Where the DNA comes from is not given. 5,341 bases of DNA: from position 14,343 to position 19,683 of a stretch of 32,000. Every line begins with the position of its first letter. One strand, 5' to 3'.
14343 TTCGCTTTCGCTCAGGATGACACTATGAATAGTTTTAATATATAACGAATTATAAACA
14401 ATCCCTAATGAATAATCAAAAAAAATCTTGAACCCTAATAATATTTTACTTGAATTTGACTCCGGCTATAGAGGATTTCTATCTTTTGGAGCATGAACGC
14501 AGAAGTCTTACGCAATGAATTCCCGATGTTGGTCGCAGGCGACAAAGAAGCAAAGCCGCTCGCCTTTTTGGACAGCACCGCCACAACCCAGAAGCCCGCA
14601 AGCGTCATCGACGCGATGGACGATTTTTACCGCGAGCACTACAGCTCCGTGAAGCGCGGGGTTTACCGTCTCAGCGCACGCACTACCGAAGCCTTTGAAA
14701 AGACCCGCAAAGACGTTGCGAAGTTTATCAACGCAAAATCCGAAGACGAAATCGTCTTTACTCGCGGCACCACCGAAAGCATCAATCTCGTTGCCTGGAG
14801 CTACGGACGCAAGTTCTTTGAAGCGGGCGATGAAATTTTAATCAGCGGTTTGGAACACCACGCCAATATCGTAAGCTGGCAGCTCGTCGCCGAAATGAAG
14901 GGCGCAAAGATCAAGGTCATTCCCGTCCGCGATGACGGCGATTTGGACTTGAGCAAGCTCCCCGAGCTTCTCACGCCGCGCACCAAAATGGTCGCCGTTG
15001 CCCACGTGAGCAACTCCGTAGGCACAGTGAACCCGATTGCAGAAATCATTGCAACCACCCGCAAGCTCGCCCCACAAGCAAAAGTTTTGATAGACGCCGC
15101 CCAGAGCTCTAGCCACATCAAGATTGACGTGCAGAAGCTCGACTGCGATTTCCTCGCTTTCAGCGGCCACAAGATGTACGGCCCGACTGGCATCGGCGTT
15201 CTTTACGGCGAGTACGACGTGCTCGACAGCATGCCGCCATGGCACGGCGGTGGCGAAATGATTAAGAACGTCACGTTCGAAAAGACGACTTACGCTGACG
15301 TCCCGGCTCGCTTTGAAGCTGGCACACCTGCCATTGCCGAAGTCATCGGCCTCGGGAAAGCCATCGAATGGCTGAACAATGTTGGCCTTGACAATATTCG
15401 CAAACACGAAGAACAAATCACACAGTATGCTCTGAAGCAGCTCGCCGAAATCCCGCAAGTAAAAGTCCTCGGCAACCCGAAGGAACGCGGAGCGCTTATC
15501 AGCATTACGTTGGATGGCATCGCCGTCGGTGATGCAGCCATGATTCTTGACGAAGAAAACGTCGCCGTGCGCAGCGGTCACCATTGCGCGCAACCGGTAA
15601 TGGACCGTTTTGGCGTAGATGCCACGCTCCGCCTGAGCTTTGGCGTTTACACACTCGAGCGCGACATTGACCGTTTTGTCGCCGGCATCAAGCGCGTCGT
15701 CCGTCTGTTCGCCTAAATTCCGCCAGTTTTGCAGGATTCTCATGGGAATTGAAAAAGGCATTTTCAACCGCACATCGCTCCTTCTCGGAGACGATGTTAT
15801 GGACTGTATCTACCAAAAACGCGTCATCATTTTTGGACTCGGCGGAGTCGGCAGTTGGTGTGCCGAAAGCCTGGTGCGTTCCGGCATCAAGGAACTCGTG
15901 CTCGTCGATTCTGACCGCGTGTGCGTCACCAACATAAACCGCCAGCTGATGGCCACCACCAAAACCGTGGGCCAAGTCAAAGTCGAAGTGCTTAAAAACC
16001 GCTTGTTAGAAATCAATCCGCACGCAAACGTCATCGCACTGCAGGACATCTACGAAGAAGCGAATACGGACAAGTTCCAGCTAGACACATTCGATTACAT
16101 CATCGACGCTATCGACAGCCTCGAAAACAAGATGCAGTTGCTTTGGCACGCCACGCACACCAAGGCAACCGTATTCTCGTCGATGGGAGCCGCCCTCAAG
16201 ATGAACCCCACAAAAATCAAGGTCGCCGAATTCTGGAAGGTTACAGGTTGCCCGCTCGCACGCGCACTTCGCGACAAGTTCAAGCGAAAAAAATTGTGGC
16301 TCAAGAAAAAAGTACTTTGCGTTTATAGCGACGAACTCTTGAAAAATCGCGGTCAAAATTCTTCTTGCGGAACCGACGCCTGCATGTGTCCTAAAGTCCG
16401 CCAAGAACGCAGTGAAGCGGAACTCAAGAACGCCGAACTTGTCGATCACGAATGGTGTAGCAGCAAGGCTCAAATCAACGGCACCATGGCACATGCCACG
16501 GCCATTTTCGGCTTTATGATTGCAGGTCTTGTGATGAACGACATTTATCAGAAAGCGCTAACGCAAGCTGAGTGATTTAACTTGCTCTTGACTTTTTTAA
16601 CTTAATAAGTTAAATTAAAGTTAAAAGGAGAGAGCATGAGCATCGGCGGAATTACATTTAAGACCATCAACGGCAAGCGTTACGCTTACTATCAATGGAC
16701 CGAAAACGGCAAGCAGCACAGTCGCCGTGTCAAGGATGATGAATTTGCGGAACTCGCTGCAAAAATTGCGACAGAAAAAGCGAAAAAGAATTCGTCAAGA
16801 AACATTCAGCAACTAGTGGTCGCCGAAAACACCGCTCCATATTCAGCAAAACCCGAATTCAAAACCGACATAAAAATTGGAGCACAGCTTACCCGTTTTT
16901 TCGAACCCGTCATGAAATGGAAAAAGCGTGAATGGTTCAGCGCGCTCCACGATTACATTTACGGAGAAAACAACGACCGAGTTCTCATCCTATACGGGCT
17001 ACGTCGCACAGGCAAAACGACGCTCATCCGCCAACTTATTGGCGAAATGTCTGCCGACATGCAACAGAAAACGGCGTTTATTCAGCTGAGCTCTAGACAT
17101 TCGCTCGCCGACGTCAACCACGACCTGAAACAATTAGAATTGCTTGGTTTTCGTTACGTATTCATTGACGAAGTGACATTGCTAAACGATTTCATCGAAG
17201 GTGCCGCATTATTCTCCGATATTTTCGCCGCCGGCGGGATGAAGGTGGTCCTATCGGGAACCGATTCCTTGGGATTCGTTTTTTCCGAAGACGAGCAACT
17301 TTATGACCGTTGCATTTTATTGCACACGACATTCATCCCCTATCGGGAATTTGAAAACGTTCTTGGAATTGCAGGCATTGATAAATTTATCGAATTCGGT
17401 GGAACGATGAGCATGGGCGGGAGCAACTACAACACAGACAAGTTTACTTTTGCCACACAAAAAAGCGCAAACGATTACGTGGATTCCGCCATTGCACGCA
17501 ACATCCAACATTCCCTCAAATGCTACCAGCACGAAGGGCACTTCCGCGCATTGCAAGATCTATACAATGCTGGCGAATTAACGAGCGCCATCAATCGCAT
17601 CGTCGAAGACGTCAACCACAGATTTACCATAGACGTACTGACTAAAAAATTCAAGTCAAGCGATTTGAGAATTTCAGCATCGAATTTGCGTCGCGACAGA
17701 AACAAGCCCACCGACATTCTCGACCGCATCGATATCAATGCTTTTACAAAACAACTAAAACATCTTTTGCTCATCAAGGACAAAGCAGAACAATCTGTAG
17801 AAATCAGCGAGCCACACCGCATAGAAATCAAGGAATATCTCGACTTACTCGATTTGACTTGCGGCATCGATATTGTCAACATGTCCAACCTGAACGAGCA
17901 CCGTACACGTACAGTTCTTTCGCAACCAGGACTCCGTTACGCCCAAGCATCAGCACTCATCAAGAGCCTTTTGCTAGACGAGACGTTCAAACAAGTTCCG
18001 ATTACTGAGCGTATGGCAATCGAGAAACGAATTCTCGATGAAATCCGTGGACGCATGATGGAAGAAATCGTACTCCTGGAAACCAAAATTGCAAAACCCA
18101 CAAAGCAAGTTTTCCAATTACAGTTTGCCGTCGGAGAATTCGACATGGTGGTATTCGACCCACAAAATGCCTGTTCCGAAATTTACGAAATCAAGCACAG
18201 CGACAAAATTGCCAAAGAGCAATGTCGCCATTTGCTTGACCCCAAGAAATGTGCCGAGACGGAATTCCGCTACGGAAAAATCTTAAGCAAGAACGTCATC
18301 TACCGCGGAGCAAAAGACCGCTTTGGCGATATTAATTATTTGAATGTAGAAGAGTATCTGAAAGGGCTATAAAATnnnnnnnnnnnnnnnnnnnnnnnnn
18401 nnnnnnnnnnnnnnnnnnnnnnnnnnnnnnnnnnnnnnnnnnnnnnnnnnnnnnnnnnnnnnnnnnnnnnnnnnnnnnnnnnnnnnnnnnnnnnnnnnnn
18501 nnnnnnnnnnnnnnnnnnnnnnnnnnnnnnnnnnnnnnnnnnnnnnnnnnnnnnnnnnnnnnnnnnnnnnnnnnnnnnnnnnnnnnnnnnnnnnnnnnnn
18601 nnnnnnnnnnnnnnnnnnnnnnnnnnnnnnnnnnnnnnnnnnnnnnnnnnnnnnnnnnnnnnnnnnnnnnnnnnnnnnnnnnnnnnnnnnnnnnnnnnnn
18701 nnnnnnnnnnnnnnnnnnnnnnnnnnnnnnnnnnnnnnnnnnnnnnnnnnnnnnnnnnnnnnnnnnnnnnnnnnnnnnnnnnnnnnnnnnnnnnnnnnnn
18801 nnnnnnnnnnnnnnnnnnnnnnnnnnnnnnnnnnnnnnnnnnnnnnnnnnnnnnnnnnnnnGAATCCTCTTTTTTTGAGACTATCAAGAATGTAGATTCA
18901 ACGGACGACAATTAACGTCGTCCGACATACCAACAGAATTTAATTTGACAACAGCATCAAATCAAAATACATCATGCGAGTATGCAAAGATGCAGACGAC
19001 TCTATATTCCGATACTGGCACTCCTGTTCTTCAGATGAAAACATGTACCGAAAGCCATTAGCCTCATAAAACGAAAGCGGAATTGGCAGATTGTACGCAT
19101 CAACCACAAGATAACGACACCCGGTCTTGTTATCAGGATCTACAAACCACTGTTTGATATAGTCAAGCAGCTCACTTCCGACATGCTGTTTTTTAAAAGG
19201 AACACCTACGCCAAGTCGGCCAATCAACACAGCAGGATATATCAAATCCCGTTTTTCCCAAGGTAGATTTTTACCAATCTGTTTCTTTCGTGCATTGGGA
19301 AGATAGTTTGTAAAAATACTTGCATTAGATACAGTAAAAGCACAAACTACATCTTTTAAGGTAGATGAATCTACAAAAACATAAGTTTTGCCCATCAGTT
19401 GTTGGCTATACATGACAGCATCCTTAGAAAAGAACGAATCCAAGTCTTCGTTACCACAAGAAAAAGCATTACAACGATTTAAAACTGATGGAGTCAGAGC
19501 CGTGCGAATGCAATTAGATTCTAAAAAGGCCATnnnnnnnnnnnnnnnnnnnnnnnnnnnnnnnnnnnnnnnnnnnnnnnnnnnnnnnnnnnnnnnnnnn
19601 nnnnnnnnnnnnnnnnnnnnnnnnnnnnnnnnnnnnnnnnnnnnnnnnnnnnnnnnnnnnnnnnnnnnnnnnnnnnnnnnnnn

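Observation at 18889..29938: Six copies of a rigid AAT(A/G)TA-N10-RCGAC-N7-GTCGY element punctuate the island, one before each minus-strand unit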

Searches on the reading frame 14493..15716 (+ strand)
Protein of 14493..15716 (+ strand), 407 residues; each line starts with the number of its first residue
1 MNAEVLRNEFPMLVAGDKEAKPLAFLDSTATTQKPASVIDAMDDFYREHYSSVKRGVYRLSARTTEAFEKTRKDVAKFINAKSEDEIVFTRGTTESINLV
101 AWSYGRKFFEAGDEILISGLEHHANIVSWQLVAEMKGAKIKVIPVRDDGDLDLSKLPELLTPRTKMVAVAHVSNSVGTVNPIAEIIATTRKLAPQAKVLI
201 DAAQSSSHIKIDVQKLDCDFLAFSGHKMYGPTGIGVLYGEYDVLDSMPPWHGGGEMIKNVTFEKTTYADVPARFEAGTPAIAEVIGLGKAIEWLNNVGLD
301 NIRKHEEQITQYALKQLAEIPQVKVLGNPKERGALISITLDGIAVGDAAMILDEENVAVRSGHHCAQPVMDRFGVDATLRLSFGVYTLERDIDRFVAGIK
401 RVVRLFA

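Call 7: search_protein_families(library=pfam, proteins=[window:14493-15716:+], max_evalue=0.01)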
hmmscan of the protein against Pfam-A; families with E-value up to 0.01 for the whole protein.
window:14493-15716:+ (407 aa): 4 families
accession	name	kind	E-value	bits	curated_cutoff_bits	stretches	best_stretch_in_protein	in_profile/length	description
PF00266.25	Aminotran_5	-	2.7e-148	494.3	21.5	1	25-395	2-371/371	Aminotransferase class-V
PF00155.27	Aminotran_1_2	-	4.4e-09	36.4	19.7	1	65-186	41-169/361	Aminotransferase class I and II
PF01212.27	Beta_elim_lyase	-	0.00064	19.6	27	1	121-245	77-217/288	Beta-eliminating lyase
PF01053.26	Cys_Met_Meta_PP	-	0.0018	17.3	27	1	106-227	85-198/381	Cys/Met metabolism PLP-dependent enzyme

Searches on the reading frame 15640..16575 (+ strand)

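Call 7: search_protein_families(library=pfam, proteins=[window:15640-16575:+], max_evalue=0.01)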
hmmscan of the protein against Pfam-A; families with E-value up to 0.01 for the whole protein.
window:15640-16575:+ (311 aa): 2 families
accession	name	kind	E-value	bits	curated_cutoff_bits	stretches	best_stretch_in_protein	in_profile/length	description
PF00899.27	ThiF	-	8.7e-35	120.4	28.1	1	48-298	9-198/238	ThiF family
PF02254.24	TrkA_N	-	0.0043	17.8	23.8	0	62-103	1-41/116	TrkA-N domain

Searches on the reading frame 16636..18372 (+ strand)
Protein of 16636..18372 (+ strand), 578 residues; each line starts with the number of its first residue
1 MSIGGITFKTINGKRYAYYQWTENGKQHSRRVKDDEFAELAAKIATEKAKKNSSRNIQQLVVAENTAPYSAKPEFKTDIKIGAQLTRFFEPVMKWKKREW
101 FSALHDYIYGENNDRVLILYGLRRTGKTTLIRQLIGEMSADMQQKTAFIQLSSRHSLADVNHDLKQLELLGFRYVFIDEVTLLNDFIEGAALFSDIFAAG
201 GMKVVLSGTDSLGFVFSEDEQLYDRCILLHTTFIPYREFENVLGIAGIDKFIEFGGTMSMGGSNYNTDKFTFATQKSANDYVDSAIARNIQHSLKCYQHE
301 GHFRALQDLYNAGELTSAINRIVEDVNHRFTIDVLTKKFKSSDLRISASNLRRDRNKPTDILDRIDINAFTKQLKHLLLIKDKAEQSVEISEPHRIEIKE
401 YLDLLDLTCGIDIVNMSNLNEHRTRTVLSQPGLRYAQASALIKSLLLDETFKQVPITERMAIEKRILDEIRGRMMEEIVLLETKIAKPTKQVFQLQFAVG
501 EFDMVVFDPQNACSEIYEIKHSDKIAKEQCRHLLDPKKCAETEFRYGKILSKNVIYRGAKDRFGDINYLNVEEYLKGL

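Call 7: search_protein_families(library=pfam, proteins=[window:16636-18372:+], max_evalue=0.01)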
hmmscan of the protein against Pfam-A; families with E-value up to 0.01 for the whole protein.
window:16636-18372:+ (578 aa): 4 families
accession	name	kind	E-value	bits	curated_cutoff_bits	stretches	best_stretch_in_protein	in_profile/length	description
PF13173.12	AAA_14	-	2.4e-11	44.2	27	1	114-239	2-128/129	AAA domain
PF01637.24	ATPase_2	-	7.2e-05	23.1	33.2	1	109-162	15-67/225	ATPase domain predominantly from Archaea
PF13401.12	AAA_22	-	0.00011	23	27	1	113-166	4-56/130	AAA domain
PF25201.1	nSTAND6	-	0.0037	17.7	27.7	0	113-145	17-49/148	Novel STAND NTPase 6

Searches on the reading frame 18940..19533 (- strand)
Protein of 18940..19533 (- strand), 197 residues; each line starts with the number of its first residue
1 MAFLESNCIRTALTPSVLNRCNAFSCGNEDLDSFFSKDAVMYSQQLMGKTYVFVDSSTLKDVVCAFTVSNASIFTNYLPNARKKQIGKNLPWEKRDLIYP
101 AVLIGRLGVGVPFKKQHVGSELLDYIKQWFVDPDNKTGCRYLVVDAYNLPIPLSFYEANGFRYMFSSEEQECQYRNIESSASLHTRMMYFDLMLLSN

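Call 8: search_protein_families(library=pfam, proteins=[window:18940-19533:-], max_evalue=0.01)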
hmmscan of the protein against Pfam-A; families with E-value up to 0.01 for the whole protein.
window:18940-19533:- (197 aa): 1 family
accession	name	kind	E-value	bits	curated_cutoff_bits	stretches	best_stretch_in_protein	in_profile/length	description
PF13508.13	Acetyltransf_7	-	0.0004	21.2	27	1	106-162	33-83/84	Acetyltransferase (GNAT) domain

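Call 23: search_protein_families(library=padloc, proteins=[window:18940-19533:-], max_evalue=0.01)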
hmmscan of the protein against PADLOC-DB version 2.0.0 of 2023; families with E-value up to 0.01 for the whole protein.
window:18940-19533:- (197 aa): 0 families

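Call 64: search_protein_families(library=ncbifam, proteins=[window:18940-19533:-], max_evalue=0.001)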
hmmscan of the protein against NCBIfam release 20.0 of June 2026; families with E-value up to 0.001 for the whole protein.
window:18940-19533:- (197 aa): 0 families
